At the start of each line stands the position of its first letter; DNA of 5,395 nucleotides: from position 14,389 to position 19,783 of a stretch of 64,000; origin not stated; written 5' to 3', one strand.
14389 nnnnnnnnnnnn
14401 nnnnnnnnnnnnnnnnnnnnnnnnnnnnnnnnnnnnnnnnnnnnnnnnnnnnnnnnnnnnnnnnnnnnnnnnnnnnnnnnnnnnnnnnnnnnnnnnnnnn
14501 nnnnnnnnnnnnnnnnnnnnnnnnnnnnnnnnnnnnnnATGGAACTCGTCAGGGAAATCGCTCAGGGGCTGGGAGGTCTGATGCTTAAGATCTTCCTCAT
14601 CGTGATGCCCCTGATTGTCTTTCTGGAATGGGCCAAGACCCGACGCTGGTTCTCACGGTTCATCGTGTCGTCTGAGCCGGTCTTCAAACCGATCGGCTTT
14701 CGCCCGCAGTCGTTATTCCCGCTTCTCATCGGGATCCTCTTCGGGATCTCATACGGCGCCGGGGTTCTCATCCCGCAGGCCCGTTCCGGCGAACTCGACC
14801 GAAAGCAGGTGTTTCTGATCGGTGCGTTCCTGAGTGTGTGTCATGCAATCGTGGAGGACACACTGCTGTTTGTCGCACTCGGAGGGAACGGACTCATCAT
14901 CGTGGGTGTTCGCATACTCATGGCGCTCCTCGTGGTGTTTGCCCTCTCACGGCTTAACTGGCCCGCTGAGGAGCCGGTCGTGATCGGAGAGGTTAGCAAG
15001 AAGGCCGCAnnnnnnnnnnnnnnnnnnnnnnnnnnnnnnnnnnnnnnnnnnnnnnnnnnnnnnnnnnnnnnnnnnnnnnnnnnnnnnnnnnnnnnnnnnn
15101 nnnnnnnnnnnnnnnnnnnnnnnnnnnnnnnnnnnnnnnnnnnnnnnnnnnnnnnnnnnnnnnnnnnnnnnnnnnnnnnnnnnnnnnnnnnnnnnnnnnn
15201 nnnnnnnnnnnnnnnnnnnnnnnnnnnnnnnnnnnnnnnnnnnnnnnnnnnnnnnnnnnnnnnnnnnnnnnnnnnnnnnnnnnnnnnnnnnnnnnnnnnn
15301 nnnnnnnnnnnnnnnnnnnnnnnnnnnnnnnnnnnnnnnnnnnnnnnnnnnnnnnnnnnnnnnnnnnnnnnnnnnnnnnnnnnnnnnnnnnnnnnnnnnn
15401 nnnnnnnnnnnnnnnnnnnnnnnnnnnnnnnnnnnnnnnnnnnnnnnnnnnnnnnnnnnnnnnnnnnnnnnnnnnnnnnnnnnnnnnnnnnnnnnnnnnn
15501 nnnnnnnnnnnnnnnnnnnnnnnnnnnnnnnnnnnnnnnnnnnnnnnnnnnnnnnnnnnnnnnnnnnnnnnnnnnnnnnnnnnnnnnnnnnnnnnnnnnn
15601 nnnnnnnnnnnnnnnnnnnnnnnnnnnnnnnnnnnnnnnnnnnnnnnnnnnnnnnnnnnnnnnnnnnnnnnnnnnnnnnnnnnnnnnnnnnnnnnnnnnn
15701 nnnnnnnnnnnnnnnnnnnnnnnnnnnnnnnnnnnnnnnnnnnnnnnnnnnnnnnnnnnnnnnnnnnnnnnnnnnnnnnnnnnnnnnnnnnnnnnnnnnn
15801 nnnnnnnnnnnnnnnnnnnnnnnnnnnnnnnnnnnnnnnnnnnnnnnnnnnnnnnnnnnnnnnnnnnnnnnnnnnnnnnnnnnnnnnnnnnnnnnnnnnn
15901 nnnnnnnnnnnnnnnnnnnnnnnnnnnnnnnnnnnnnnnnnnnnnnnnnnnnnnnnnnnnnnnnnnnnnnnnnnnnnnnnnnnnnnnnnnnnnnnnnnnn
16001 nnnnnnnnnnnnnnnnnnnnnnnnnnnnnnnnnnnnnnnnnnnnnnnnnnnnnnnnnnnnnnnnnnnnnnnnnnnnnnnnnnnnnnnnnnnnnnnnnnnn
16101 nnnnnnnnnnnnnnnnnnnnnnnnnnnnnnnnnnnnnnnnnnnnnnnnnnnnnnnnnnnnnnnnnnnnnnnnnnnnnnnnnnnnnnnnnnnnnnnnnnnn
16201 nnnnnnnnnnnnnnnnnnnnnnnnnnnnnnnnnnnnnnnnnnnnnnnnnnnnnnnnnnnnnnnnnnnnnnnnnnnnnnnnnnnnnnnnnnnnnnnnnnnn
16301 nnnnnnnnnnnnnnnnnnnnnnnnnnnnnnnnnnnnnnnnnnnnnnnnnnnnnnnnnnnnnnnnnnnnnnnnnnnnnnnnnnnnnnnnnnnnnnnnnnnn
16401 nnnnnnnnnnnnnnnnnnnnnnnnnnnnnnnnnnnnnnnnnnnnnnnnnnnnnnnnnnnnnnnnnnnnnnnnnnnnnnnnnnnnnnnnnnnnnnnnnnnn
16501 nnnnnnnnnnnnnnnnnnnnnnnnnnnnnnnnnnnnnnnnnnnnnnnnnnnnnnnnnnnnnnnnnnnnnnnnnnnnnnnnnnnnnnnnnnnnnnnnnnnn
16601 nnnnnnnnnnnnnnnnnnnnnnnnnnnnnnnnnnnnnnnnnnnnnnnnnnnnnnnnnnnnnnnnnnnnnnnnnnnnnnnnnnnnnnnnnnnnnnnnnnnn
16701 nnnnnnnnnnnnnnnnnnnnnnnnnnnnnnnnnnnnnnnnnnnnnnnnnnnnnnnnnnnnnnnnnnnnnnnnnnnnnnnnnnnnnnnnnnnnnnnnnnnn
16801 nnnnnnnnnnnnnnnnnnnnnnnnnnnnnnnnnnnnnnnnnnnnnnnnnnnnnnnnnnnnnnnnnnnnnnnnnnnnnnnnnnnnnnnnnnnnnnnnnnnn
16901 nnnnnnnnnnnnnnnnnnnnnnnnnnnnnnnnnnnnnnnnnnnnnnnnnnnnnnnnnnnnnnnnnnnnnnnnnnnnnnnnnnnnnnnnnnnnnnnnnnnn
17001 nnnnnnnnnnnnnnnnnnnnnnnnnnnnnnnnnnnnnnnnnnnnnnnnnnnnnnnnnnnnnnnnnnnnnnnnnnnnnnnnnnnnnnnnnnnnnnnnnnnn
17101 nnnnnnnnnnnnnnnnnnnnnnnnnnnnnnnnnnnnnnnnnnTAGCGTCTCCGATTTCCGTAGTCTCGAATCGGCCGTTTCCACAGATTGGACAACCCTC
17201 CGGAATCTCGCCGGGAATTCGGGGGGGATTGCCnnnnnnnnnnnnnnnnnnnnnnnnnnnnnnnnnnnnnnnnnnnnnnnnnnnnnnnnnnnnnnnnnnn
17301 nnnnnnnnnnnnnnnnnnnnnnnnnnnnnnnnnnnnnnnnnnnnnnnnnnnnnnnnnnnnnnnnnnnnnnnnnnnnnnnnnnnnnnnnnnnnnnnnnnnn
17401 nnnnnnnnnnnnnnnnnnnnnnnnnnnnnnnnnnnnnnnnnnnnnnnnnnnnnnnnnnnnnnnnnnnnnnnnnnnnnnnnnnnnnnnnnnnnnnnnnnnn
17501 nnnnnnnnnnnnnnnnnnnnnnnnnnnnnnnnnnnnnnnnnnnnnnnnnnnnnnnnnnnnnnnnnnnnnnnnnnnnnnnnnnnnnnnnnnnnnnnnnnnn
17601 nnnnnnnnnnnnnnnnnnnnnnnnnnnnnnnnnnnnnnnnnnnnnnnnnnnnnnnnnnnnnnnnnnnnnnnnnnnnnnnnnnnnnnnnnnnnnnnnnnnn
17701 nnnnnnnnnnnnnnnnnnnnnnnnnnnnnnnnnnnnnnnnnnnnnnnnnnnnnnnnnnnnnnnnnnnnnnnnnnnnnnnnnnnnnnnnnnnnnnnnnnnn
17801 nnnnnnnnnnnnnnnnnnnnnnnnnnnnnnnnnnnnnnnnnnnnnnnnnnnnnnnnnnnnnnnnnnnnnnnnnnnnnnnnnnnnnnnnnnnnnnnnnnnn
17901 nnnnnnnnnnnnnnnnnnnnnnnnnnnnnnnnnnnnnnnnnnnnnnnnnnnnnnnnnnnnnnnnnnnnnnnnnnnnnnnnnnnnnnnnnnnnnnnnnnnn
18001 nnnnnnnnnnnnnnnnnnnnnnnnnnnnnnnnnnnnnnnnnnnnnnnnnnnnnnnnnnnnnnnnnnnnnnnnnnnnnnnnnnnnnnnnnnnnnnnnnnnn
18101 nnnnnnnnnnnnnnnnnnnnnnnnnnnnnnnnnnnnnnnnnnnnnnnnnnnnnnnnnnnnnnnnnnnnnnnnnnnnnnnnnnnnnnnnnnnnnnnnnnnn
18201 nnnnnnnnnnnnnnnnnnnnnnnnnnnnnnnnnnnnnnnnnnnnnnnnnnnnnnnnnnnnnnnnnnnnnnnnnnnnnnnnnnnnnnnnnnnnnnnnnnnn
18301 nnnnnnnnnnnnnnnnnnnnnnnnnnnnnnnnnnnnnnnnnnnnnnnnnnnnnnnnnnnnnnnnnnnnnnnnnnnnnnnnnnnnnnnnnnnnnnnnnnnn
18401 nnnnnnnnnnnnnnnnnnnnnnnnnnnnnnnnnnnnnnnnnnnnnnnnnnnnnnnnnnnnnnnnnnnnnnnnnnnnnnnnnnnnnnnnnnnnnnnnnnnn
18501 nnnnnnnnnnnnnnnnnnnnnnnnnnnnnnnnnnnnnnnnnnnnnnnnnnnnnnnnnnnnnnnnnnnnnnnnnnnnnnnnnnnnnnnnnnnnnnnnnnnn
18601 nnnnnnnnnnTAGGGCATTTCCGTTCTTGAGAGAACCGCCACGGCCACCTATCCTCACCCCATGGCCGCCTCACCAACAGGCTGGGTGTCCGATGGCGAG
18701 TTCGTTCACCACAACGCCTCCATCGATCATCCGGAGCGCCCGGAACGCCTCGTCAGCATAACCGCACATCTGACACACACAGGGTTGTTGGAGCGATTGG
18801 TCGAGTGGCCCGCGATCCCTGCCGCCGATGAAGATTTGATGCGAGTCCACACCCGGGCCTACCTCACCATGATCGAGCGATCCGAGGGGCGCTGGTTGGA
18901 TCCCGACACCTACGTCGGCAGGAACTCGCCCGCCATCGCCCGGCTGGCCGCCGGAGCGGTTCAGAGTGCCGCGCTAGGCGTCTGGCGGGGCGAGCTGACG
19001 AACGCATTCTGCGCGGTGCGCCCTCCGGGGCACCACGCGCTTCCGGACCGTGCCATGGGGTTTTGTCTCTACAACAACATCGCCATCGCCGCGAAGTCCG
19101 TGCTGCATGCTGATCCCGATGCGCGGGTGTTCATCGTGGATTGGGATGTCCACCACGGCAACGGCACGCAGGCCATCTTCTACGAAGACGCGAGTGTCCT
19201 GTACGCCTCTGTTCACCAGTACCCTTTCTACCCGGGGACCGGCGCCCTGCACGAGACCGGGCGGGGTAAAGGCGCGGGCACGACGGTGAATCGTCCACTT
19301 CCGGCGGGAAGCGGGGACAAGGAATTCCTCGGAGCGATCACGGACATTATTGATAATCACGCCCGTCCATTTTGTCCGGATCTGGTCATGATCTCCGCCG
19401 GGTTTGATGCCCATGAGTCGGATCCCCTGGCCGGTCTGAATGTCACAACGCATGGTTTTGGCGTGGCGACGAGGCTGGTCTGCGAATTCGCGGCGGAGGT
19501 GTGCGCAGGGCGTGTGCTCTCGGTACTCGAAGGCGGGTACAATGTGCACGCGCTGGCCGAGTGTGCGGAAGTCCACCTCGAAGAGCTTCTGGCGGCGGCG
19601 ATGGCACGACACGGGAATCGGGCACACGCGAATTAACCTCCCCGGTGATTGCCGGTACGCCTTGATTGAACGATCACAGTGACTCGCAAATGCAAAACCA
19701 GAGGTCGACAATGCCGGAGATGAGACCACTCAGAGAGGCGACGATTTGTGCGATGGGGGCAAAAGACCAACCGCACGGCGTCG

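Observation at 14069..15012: Pair of nucleoside-recognition (Gate/SpmA-SpmB-like) membrane proteins embedded in the shikimate operon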

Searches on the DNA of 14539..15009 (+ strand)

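Call 19: search_rna_families(sources=[L020, L022, L027, L038, L012, L015, L019, L076, L068, L062, L066, L069, L011, L078, L050, L061, L072, L074, L013], threshold=gathering)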
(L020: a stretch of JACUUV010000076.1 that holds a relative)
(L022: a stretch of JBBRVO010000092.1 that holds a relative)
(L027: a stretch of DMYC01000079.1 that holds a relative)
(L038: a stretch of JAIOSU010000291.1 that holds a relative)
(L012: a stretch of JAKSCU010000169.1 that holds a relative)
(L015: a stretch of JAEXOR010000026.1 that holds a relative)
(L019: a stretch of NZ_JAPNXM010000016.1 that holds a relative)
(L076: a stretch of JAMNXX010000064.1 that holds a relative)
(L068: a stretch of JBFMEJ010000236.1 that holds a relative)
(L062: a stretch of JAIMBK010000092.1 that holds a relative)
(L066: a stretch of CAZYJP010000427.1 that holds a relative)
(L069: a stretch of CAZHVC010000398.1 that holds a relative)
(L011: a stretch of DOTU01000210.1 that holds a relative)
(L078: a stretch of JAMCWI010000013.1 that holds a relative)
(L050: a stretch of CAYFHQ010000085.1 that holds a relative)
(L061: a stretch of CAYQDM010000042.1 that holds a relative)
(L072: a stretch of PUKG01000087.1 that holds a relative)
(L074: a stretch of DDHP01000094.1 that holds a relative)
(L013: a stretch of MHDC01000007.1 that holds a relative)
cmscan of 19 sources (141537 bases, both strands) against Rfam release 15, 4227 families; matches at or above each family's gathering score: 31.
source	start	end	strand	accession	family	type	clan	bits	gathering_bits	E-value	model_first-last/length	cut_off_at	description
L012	5149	5417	+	RF00230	T-box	Cis-reg; leader;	-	96.3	93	1.5e-19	1-219/219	no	T-box leader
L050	59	131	+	RF00005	tRNA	Gene; tRNA;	CL00001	72.1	29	1.8e-13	1-71/71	no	tRNA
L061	1526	1599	+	RF00005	tRNA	Gene; tRNA;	CL00001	71.9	29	2e-13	1-71/71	no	tRNA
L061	1903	1975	+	RF00005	tRNA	Gene; tRNA;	CL00001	71.9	29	2.1e-13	1-71/71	no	tRNA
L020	455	528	+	RF00005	tRNA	Gene; tRNA;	CL00001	71.6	29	2.5e-13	1-71/71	no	tRNA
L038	401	474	+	RF00005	tRNA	Gene; tRNA;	CL00001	71.6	29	2.5e-13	1-71/71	no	tRNA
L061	522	595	+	RF00005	tRNA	Gene; tRNA;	CL00001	70.8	29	4.1e-13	1-71/71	no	tRNA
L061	364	436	+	RF00005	tRNA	Gene; tRNA;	CL00001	70.7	29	4.5e-13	1-71/71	no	tRNA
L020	539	611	+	RF00005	tRNA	Gene; tRNA;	CL00001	70.5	29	5e-13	1-71/71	no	tRNA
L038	485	557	+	RF00005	tRNA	Gene; tRNA;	CL00001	70.5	29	5e-13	1-71/71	no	tRNA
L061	838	908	+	RF00005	tRNA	Gene; tRNA;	CL00001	69.5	29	9.2e-13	1-71/71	no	tRNA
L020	186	259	+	RF00005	tRNA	Gene; tRNA;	CL00001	69.3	29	1.1e-12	1-71/71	no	tRNA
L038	130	203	+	RF00005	tRNA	Gene; tRNA;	CL00001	69.3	29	1.1e-12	1-71/71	no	tRNA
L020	364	437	+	RF00005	tRNA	Gene; tRNA;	CL00001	68.9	29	1.4e-12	1-71/71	no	tRNA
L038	309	382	+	RF00005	tRNA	Gene; tRNA;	CL00001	68.9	29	1.4e-12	1-71/71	no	tRNA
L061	1043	1115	+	RF00005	tRNA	Gene; tRNA;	CL00001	68.7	29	1.6e-12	1-71/71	no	tRNA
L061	1339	1411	+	RF00005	tRNA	Gene; tRNA;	CL00001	66.5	29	6.3e-12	1-71/71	no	tRNA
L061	188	261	+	RF00005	tRNA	Gene; tRNA;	CL00001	66.5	29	6.3e-12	1-71/71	no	tRNA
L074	1264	1336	+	RF00005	tRNA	Gene; tRNA;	CL00001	66.5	29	6.3e-12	1-71/71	no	tRNA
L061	284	355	+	RF00005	tRNA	Gene; tRNA;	CL00001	65.9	29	9e-12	1-71/71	no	tRNA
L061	1431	1504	+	RF00005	tRNA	Gene; tRNA;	CL00001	65.8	29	9.8e-12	1-71/71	no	tRNA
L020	271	343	+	RF00005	tRNA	Gene; tRNA;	CL00001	64.7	29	2e-11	1-71/71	no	tRNA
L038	216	288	+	RF00005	tRNA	Gene; tRNA;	CL00001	64.7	29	2e-11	1-71/71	no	tRNA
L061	940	1012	+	RF00005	tRNA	Gene; tRNA;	CL00001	64.3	29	2.6e-11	1-71/71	no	tRNA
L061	96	168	+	RF00005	tRNA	Gene; tRNA;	CL00001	60.2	29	3.5e-10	1-71/71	no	tRNA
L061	1126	1212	+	RF00005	tRNA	Gene; tRNA;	CL00001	56.4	29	3.9e-09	1-71/71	no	tRNA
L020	64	152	+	RF00005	tRNA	Gene; tRNA;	CL00001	55.6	29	6.5e-09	1-71/71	no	tRNA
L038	7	95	+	RF00005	tRNA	Gene; tRNA;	CL00001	55.6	29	6.5e-09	1-71/71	no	tRNA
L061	1222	1310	+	RF00005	tRNA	Gene; tRNA;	CL00001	55.3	29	7.7e-09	1-71/71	no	tRNA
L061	616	697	+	RF00005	tRNA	Gene; tRNA;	CL00001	54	29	1.7e-08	1-71/71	no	tRNA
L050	1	52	+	RF00005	tRNA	Gene; tRNA;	CL00001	42.2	29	3.1e-05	21-71/71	5'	tRNA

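Call 63: search_rna_families(sources=[L079, L073, L057, L026, L064, L046, L051, L063, L024], threshold=gathering)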
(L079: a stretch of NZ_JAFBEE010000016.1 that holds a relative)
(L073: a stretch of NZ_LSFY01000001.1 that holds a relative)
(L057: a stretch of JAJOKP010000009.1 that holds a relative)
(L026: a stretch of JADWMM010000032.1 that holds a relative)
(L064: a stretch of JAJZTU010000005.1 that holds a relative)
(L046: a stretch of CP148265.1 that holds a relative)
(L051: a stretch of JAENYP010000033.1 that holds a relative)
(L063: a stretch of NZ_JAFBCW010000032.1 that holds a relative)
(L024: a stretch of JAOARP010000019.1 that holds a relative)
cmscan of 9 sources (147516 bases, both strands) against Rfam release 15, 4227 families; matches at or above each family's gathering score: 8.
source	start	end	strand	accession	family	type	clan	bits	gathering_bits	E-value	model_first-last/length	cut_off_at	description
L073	12633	12847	+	RF00230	T-box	Cis-reg; leader;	-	137.1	93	4.8e-30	1-219/219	no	T-box leader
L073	12378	12592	+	RF00230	T-box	Cis-reg; leader;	-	135.5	93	1.2e-29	1-219/219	no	T-box leader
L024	5835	6067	+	RF00230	T-box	Cis-reg; leader;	-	124.8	93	7.3e-27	1-219/219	no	T-box leader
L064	14557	14825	+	RF00230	T-box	Cis-reg; leader;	-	95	93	3.3e-19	1-219/219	no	T-box leader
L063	12169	12270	+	RF00167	Purine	Cis-reg; riboswitch;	CL00123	92.6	37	2.2e-15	1-102/102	no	Purine riboswitch aptamer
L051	10183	10255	-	RF00005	tRNA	Gene; tRNA;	CL00001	66.9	29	5.3e-12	1-71/71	no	tRNA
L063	12255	12359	+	RF00442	Guanidine-I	Cis-reg; riboswitch;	-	65.7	63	4.6e-09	1-107/107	no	Guanidine-I riboswitch aptamer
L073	6927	6993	-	RF01734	Fluoride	Cis-reg; riboswitch;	-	50.8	34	8.9e-11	1-64/64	no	Fluoride riboswitch aptamer (crcB RNA motif)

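Call 89: search_rna_families(sources=[L037, L049, L053, L058, L016, L040, L054], threshold=gathering)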
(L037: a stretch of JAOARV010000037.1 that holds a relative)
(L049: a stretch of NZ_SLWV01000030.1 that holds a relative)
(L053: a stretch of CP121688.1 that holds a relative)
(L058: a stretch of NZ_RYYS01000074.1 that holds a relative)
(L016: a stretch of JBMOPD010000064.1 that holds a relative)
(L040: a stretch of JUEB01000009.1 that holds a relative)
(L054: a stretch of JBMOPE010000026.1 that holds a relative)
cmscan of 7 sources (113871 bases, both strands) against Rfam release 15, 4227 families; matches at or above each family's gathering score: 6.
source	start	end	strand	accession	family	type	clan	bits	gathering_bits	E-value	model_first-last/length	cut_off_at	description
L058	5854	6076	+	RF00230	T-box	Cis-reg; leader;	-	128.2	93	7.1e-28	1-219/219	no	T-box leader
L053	5842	6081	+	RF00230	T-box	Cis-reg; leader;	-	123.7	93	1.1e-26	1-219/219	no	T-box leader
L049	5747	5985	+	RF00230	T-box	Cis-reg; leader;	-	120.5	93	7.1e-26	1-219/219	no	T-box leader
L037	5898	6131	+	RF00230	T-box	Cis-reg; leader;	-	119.5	93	1.3e-25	1-219/219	no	T-box leader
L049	1882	1968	+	RF01051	c-di-GMP-I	Cis-reg; riboswitch;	CL00126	83.1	35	1.3e-14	1-87/87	no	c-di-GMP-I riboswitch aptamer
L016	793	864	-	RF00005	tRNA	Gene; tRNA;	CL00001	64.9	29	1.4e-11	1-71/71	no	tRNA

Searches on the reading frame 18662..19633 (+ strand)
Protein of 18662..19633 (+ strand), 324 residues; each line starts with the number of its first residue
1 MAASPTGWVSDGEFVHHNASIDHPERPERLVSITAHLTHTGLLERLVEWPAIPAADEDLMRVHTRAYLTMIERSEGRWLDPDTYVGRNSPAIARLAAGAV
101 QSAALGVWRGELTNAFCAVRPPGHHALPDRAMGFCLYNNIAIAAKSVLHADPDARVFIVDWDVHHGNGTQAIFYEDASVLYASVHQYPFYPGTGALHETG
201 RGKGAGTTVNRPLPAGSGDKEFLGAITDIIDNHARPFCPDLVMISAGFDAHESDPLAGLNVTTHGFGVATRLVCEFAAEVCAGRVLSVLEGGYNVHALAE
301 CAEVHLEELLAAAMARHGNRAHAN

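Call 84: search_protein_families(library=pfam, proteins=[window:18662-19633:+], max_evalue=0.00001)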
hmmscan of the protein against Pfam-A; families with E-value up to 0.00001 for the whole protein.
window:18662-19633:+ (324 aa): 1 family
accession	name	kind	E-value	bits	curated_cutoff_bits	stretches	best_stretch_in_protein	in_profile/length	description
PF00850.24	Hist_deacetyl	-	1.6e-93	313.7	27.9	1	23-308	1-297/298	Histone deacetylase domain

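Call 92: search_protein_families(library=ncbifam, proteins=[window:18662-19633:+], max_evalue=1e-10)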
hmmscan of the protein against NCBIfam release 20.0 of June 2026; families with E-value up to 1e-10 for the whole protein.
window:18662-19633:+ (324 aa): 0 families
